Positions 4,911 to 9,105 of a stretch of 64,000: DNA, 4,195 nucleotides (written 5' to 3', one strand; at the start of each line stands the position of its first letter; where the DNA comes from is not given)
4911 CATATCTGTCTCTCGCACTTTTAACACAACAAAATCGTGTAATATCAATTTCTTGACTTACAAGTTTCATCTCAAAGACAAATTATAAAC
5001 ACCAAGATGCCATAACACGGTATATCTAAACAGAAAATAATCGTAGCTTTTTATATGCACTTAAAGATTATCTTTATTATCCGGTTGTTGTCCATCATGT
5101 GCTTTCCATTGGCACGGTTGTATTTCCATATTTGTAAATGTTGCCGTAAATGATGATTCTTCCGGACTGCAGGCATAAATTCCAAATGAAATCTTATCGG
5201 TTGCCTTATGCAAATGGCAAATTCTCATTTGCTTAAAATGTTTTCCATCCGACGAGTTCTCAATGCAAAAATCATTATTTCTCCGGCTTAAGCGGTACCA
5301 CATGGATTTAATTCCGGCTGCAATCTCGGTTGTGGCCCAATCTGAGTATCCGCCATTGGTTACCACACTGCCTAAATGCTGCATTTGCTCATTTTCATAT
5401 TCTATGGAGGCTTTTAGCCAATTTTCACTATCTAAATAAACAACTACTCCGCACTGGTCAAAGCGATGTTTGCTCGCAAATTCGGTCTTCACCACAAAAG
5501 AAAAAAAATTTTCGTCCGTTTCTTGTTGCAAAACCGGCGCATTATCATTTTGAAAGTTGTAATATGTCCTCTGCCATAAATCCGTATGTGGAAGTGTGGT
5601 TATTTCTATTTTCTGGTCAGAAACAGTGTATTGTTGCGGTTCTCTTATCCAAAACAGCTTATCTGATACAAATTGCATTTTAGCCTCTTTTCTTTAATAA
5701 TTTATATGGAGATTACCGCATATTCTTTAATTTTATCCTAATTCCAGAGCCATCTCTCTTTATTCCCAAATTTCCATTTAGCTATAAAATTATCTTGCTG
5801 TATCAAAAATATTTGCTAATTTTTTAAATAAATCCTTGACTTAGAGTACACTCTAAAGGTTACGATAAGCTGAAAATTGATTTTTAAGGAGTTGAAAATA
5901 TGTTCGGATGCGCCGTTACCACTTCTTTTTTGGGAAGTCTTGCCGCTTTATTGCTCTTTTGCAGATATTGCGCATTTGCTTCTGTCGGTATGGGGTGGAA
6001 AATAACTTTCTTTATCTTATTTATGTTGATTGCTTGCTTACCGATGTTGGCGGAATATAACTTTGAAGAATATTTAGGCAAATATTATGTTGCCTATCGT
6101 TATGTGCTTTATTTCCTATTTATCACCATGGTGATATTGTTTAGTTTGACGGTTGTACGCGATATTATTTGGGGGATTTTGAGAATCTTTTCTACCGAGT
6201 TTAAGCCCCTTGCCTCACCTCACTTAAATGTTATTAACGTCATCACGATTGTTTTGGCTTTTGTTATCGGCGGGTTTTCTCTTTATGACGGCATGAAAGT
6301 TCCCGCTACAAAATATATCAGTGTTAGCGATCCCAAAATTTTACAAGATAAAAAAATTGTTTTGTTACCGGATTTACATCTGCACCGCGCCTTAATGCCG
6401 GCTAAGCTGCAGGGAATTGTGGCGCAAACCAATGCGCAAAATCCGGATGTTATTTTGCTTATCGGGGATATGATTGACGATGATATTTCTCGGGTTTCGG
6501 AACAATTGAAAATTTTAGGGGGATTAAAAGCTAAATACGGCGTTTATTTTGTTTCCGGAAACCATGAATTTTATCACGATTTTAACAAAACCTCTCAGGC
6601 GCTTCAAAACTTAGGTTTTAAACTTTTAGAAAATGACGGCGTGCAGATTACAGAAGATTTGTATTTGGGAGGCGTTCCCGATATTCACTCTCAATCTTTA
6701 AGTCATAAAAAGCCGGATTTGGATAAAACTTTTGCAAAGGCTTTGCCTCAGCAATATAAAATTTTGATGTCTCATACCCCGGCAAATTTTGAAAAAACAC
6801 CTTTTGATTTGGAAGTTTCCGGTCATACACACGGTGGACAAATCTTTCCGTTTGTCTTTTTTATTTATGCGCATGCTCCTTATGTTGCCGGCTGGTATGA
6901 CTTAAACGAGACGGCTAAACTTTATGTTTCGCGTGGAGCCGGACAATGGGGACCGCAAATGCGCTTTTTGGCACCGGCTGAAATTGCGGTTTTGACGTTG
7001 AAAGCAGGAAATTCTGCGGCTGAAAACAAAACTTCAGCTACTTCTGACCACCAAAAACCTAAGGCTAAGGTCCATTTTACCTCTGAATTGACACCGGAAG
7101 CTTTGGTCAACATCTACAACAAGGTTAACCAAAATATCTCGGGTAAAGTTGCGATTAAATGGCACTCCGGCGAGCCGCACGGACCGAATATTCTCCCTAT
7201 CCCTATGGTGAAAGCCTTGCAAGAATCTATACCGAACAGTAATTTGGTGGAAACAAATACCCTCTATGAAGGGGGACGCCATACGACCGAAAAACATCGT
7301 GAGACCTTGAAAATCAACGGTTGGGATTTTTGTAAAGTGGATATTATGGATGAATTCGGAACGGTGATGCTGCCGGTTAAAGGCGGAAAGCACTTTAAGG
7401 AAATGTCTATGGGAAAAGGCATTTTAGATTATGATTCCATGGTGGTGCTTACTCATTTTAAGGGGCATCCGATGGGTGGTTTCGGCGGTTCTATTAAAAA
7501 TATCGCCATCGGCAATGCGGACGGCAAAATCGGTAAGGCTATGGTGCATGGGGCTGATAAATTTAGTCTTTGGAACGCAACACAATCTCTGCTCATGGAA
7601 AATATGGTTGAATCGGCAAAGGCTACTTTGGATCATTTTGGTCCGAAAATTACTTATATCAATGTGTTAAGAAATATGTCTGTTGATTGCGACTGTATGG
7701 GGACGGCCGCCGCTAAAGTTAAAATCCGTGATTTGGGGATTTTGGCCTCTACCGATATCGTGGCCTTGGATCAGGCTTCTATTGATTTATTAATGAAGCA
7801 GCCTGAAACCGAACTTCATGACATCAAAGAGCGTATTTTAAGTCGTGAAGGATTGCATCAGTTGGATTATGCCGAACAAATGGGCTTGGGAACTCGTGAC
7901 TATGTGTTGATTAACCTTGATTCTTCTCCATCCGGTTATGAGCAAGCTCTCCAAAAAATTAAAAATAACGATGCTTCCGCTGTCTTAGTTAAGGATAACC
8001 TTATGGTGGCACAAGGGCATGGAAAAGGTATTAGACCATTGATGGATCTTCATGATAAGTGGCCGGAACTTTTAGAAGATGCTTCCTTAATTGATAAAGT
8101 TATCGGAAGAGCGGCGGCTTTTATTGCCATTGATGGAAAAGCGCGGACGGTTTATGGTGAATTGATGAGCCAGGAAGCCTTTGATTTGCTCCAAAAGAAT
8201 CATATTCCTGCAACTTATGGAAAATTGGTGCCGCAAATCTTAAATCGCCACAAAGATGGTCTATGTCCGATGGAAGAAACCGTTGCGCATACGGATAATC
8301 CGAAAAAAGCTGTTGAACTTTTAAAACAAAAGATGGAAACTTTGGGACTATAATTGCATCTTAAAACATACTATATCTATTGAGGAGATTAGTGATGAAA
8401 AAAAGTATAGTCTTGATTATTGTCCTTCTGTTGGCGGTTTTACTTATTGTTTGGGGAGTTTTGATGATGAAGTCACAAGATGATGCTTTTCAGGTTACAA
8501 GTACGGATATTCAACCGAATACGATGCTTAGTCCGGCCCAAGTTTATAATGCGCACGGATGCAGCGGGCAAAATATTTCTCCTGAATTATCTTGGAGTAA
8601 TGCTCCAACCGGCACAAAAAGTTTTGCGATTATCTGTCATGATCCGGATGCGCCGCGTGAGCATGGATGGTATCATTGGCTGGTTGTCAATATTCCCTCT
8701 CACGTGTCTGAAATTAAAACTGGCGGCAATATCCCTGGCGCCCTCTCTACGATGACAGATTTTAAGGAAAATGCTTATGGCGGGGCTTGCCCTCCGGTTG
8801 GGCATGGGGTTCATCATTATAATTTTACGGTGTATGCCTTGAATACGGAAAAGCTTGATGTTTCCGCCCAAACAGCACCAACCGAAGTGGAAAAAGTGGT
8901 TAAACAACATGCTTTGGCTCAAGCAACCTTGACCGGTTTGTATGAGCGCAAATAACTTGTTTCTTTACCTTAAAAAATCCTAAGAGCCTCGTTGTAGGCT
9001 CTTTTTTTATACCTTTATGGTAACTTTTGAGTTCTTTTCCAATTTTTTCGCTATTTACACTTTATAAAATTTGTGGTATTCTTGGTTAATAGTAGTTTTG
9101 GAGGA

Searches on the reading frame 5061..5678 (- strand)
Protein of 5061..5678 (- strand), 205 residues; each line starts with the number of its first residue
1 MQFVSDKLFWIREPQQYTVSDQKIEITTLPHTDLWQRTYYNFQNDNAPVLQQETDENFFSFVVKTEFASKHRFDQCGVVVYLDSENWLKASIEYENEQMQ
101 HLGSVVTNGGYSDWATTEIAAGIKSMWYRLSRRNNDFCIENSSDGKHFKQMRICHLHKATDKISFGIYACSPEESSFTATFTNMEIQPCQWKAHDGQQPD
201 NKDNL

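Call 19: search_protein_families(library=pfam, proteins=[window:5061-5678:-], max_evalue=0.001)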
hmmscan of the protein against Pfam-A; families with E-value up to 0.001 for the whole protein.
window:5061-5678:- (205 aa): 2 families
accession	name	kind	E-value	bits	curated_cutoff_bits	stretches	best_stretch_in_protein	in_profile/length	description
PF07081.18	DUF1349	-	1.6e-69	233.6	32.4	1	10-189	1-179/179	Protein of unknown function (DUF1349)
PF17851.8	GH43_C2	-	5.2e-08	33.3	22.7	1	37-185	39-201/203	Beta xylosidase C-terminal Concanavalin A-like domain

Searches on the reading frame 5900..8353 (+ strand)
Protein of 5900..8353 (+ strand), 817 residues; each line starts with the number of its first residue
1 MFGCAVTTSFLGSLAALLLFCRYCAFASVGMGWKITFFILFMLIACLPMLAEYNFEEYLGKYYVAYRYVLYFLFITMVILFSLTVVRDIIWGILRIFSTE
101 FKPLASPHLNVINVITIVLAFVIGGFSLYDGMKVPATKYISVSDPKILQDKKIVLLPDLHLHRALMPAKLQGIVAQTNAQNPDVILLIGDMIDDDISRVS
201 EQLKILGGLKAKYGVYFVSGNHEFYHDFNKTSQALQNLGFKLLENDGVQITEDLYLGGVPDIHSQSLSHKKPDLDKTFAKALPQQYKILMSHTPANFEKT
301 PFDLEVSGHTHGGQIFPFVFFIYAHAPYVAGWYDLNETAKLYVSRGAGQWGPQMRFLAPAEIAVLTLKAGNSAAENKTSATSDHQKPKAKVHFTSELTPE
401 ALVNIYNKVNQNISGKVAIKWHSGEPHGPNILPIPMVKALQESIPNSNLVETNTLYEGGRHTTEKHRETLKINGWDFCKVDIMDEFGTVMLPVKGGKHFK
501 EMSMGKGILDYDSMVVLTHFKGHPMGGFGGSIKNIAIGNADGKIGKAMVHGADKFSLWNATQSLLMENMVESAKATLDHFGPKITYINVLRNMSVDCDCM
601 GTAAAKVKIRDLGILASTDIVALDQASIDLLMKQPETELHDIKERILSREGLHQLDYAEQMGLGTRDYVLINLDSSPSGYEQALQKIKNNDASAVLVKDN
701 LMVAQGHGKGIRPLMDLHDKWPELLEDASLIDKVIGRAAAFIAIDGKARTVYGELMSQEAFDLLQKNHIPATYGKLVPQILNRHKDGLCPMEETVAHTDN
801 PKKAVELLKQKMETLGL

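Call 20: find_encoding_contigs(protein=window:5900-8353:+, flank=10000, max_places=2)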
Protein window:5900-8353:+ (817 aa): 12 contigs read that carry it; 2 places shown.
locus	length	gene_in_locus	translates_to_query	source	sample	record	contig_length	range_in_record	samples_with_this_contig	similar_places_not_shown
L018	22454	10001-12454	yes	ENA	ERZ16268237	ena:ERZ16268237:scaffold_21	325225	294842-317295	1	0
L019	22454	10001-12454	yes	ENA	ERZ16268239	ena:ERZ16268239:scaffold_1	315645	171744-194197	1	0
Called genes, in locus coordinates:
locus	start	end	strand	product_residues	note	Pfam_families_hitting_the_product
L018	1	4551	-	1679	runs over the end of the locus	PF00535:Glycos_transf_2, PF10111:Glyco_tranf_2_2, PF13641:Glyco_tranf_2_3, PF14305:ATPgrasp_TupA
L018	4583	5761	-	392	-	PF00535:Glycos_transf_2, PF10111:Glyco_tranf_2_2, PF13641:Glyco_tranf_2_3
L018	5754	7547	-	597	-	PF05045:RgpF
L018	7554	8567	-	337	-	PF00535:Glycos_transf_2, PF10111:Glyco_tranf_2_2, PF13641:Glyco_tranf_2_3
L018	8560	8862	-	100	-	-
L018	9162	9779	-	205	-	PF17851:GH43_C2 (weak), PF07081:DUF1349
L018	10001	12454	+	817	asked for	PF00149:Metallophos, PF04015:DUF362, PF08973:TM1506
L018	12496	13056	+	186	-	PF01161:PBP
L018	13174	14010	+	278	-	PF00013:KH_1 (weak)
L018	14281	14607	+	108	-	-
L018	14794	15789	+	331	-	PF01210:NAD_Gly3P_dh_N, PF02558:ApbA, PF03446:NAD_binding_2 (weak), PF03807:F420_oxidored (weak), PF07479:NAD_Gly3P_dh_C, PF20618:GPD_NAD_C_bact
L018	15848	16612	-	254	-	PF23023:Anti-Pycsar_Apyc1, PF00753:Lactamase_B, PF12706:Lactamase_B_2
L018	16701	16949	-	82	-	-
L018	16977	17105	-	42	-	-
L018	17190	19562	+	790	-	PF00924:MS_channel_2nd, PF21082:MS_channel_3rd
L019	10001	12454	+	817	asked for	PF00149:Metallophos, PF04015:DUF362, PF08973:TM1506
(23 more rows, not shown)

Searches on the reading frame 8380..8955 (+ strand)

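Call 19: search_protein_families(library=pfam, proteins=[window:8380-8955:+], max_evalue=0.001)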
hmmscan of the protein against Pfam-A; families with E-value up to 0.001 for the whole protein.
window:8380-8955:+ (191 aa): 1 family
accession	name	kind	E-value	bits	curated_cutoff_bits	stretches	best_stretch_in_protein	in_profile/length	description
PF01161.25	PBP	-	6.8e-42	143.4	24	1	58-188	5-135/135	Phosphatidylethanolamine-binding protein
